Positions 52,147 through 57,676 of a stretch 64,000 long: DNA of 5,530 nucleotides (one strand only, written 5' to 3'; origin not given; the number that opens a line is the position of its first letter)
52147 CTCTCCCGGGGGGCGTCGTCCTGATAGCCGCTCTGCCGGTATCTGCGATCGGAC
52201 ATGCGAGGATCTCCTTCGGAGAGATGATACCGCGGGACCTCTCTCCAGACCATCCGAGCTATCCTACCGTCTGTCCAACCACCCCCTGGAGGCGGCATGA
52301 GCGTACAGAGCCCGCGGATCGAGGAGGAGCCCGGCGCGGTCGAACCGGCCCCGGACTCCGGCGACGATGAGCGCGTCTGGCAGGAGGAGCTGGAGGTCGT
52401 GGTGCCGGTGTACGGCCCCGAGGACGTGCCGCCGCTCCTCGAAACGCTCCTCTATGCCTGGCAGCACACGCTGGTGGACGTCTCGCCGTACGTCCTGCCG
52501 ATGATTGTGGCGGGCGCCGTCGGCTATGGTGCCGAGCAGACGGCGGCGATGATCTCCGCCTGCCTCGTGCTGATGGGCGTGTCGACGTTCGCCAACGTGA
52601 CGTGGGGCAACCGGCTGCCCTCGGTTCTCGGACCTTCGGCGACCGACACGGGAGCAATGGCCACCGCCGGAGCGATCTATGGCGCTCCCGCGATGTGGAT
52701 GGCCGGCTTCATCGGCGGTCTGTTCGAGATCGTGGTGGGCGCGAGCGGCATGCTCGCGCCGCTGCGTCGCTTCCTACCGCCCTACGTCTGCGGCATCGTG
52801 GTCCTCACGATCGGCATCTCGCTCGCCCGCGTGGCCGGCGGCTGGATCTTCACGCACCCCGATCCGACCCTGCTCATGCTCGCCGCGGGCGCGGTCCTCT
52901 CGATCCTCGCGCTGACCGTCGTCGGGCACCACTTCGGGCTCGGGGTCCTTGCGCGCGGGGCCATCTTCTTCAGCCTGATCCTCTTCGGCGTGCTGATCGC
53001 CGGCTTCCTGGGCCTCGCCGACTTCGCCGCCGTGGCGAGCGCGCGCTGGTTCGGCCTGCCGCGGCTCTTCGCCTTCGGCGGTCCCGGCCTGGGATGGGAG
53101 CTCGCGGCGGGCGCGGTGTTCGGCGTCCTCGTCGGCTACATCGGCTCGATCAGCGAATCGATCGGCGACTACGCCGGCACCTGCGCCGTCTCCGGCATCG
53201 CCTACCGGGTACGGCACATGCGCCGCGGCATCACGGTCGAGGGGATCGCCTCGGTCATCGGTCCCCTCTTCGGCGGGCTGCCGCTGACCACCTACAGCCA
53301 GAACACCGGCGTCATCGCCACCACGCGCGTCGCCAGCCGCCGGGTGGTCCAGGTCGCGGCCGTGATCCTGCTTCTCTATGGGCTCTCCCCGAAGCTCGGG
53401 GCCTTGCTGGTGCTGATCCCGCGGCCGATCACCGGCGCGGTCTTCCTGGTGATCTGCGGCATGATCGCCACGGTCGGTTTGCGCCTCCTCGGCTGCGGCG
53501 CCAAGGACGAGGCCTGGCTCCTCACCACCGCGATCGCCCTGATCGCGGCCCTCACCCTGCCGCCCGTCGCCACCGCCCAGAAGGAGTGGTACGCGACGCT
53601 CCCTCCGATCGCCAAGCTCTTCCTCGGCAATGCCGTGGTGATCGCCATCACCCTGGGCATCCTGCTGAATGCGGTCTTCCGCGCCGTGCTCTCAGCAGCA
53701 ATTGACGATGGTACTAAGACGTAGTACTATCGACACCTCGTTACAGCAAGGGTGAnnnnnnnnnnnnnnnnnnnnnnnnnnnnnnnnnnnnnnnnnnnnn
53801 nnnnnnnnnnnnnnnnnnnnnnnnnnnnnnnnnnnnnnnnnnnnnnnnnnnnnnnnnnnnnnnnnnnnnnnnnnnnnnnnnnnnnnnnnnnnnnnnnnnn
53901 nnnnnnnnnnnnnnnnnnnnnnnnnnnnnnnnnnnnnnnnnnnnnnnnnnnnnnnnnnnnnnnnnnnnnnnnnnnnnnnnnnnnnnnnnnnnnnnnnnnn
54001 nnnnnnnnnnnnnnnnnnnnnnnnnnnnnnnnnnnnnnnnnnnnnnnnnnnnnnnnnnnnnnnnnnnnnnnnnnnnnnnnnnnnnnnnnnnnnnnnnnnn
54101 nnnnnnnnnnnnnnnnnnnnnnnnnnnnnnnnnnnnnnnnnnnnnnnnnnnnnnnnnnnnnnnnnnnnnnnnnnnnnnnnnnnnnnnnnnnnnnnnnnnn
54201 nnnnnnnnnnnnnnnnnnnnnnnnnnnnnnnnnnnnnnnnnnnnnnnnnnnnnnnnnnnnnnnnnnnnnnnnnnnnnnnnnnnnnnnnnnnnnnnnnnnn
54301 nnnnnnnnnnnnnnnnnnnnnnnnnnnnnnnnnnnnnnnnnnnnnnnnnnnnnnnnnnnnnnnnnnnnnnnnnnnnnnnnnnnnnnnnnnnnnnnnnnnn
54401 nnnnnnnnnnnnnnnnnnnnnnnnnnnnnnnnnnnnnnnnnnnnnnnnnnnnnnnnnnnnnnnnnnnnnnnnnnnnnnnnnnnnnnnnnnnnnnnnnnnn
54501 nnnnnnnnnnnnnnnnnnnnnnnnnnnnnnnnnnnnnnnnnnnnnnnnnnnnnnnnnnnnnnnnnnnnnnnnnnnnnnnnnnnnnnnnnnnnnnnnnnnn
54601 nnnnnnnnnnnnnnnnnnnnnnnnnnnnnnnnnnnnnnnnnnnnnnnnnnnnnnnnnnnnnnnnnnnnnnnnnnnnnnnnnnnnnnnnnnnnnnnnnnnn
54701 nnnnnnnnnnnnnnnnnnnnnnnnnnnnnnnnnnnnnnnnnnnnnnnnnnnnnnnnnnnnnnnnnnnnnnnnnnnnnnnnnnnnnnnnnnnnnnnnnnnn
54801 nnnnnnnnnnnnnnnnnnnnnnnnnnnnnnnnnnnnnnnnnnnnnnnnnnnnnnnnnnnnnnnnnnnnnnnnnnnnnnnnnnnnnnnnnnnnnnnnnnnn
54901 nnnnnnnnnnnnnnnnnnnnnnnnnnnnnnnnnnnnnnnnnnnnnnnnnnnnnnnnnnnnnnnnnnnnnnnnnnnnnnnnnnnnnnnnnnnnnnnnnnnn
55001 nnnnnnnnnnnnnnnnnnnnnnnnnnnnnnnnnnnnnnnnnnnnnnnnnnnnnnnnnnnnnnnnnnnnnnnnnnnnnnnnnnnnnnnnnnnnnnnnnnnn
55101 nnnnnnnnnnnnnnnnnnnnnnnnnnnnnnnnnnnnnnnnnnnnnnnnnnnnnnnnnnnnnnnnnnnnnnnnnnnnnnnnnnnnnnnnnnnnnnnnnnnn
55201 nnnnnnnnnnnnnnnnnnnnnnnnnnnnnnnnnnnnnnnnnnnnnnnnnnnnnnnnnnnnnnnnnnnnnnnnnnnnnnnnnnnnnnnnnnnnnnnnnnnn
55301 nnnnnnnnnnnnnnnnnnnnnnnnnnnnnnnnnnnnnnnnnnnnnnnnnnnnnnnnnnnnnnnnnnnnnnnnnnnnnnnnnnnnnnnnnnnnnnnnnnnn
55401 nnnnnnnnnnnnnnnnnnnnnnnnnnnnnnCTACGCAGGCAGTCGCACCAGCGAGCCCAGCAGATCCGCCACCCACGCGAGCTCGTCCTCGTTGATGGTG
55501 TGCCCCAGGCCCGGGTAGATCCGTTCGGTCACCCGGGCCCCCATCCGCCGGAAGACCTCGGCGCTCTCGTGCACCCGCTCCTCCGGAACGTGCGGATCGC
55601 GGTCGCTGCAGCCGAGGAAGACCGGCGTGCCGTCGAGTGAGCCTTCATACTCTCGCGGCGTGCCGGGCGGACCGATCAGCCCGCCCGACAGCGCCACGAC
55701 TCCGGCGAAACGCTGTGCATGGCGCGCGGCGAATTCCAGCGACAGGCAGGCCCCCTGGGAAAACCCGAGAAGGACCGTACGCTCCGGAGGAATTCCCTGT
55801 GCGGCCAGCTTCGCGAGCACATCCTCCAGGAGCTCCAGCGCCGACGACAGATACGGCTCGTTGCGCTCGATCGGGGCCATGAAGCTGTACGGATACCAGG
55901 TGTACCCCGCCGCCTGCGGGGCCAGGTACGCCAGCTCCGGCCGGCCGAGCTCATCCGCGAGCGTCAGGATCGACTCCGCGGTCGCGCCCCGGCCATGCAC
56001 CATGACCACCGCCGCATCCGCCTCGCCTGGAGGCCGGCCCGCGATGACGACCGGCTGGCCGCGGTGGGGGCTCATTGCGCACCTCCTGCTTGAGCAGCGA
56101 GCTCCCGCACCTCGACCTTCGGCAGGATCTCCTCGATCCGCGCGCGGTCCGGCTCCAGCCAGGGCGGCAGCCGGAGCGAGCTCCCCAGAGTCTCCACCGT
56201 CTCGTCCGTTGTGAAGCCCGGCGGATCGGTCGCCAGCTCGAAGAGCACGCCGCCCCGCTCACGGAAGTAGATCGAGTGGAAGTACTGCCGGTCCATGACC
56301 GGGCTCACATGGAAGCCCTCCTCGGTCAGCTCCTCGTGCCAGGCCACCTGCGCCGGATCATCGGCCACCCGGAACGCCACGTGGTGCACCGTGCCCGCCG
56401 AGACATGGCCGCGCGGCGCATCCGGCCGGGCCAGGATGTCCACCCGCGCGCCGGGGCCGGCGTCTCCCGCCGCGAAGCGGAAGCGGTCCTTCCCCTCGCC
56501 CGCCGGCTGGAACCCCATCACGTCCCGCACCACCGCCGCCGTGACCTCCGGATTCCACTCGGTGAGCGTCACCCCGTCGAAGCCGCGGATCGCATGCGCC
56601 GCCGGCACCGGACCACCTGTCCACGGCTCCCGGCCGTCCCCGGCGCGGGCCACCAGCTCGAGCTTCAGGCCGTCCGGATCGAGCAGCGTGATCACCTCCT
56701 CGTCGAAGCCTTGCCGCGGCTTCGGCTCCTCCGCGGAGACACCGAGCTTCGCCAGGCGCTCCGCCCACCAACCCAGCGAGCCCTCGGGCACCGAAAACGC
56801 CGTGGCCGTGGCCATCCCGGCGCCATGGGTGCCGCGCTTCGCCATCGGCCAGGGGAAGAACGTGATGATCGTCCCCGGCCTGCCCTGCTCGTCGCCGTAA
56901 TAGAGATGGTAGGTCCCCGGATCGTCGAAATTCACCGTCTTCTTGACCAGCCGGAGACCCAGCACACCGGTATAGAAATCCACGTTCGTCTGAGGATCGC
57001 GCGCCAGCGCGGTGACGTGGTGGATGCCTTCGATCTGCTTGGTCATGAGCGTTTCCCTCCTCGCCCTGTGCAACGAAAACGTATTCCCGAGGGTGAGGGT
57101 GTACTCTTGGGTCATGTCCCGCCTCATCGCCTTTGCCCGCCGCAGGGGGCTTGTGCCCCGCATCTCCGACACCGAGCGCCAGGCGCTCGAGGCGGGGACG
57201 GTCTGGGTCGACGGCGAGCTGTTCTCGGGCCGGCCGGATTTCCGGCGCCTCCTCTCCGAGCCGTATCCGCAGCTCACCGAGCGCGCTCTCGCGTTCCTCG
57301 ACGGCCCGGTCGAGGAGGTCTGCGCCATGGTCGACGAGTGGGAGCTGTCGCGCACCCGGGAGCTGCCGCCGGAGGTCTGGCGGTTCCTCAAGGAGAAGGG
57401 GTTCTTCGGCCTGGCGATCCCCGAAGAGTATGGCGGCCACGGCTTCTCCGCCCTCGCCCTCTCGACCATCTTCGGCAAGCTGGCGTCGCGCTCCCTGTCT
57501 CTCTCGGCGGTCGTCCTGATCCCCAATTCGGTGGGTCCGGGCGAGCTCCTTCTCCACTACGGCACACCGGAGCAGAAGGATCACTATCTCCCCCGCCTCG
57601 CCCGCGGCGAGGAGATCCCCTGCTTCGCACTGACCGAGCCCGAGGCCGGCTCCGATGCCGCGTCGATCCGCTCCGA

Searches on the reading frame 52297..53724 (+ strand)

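Call 77: search_protein_families(library=pfam, proteins=[window:52297-53724:+], max_evalue=0.001)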
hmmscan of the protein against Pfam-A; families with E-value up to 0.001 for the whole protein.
window:52297-53724:+ (475 aa): 1 family
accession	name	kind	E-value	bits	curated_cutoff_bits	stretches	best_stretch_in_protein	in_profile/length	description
PF00860.26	Xan_ur_permease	-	2.4e-61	208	27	1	49-422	2-384/389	Permease family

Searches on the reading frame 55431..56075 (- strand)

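Call 77: search_protein_families(library=pfam, proteins=[window:55431-56075:-], max_evalue=0.001)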
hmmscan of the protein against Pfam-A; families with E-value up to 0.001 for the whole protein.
window:55431-56075:- (214 aa): 8 families
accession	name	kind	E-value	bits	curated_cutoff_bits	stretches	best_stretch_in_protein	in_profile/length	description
PF02230.22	Abhydrolase_2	-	2.7e-24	86.7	23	1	17-205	11-212/217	Phospholipase/Carboxylesterase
PF12146.15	Hydrolase_4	-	4.2e-10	39.8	27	1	18-132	2-110/239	Serine aminopeptidase, S33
PF12697.13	Abhydrolase_6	-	6.9e-09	37.1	26.3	1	23-138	1-100/217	Alpha/beta hydrolase family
PF01738.24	DLH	-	3.3e-08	33.8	21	1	79-198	77-192/217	Dienelactone hydrolase family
PF00561.26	Abhydrolase_1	-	1.4e-07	31.9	25.8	1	23-137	3-106/245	alpha/beta hydrolase fold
PF00326.27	Peptidase_S9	-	0.00016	21.6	22.6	0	89-131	54-97/213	Prolyl oligopeptidase family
PF03959.19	FSH1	-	0.00079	19.6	21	1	59-180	71-190/211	Serine hydrolase (FSH1)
PF00756.26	Esterase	-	0.00094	19.5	22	0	96-133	116-156/251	Putative esterase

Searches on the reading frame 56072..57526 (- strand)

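Call 77: search_protein_families(library=pfam, proteins=[window:56072-57526:-], max_evalue=0.001)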
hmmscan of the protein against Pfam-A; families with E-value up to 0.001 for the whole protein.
window:56072-57526:- (484 aa): 1 family
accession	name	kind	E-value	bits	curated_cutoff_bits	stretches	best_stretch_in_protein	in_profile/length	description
PF00903.31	Glyoxalase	-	1.5e-22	80.7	20.6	2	167-291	1-121/121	Glyoxalase/Bleomycin resistance protein/Dioxygenase superfamily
